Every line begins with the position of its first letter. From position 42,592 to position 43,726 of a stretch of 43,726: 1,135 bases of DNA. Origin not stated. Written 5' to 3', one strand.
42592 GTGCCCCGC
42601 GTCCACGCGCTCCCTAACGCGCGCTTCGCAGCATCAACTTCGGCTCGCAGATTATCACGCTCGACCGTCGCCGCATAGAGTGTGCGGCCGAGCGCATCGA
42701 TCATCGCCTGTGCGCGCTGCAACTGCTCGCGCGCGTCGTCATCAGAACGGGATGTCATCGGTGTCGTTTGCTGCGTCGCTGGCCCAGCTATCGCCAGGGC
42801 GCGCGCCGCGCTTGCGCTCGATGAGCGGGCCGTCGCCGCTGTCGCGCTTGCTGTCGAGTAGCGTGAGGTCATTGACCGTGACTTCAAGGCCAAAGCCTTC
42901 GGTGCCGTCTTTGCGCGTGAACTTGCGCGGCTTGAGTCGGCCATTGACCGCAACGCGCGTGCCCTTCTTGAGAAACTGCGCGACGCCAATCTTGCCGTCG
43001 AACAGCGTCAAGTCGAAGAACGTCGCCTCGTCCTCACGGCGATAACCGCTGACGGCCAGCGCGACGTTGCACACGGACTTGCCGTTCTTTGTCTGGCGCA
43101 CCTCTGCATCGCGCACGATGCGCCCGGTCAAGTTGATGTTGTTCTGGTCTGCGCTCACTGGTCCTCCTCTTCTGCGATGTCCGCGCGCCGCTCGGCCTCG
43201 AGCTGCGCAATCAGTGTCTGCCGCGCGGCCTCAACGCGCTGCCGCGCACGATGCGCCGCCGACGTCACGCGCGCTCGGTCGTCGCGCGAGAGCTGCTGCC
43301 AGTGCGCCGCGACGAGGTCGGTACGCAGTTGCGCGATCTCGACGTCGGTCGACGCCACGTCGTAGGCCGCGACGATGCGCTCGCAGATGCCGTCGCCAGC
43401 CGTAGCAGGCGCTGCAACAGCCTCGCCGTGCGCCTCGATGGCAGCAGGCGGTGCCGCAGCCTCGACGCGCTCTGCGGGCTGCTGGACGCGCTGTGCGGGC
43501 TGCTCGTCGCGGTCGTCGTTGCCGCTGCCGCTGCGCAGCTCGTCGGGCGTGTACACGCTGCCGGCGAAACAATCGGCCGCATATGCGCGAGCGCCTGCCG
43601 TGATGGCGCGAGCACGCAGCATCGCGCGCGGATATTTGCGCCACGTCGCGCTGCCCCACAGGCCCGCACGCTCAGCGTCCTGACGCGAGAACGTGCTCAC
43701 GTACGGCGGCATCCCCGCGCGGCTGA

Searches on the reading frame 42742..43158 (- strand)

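Call 44: search_protein_families(library=pfam, max_evalue=0.001, proteins=[window:42742-43158:-])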
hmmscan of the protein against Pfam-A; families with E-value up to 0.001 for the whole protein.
window:42742-43158:- (138 aa): 1 family
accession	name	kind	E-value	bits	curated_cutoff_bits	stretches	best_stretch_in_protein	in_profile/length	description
PF00436.31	SSB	-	9.5e-20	71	26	1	6-100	2-103/104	Single-strand binding protein family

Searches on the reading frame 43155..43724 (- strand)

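Call 44: search_protein_families(library=pfam, max_evalue=0.001, proteins=[window:43155-43724:-])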
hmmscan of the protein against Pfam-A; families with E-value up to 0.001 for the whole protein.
window:43155-43724:- (189 aa): 1 family
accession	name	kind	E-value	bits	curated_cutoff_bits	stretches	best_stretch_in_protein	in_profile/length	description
PF08614.16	ATG16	-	0.00052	20.7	33.7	1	80-181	45-134/200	Autophagy protein 16 (ATG16)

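Call 64: search_protein_families(library=phrogs, max_evalue=0.01, proteins=[window:43155-43724:-])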
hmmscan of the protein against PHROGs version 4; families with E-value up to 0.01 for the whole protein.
window:43155-43724:- (189 aa): 6 families
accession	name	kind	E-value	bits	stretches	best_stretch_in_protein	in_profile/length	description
phrog_561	-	DNA, RNA and nucleotide metabolism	2.2e-18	68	1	9-169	410-566/633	RecT-like ssDNA annealing protein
phrog_10056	-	DNA, RNA and nucleotide metabolism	6.5e-07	30.1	1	18-93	145-217/302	RecT-like ssDNA annealing protein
phrog_252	-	DNA, RNA and nucleotide metabolism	1.3e-05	25.9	1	18-156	139-241/263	Bet-like ssDNA annealing protein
phrog_270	-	DNA, RNA and nucleotide metabolism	0.0014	19.1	1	25-179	196-368/383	replication initiation protein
phrog_4171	-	DNA, RNA and nucleotide metabolism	0.0021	18.7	1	14-174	160-308/392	RecT-like ssDNA annealing protein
phrog_2780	-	DNA, RNA and nucleotide metabolism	0.0067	16.8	1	26-107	176-252/369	RecT-like ssDNA annealing protein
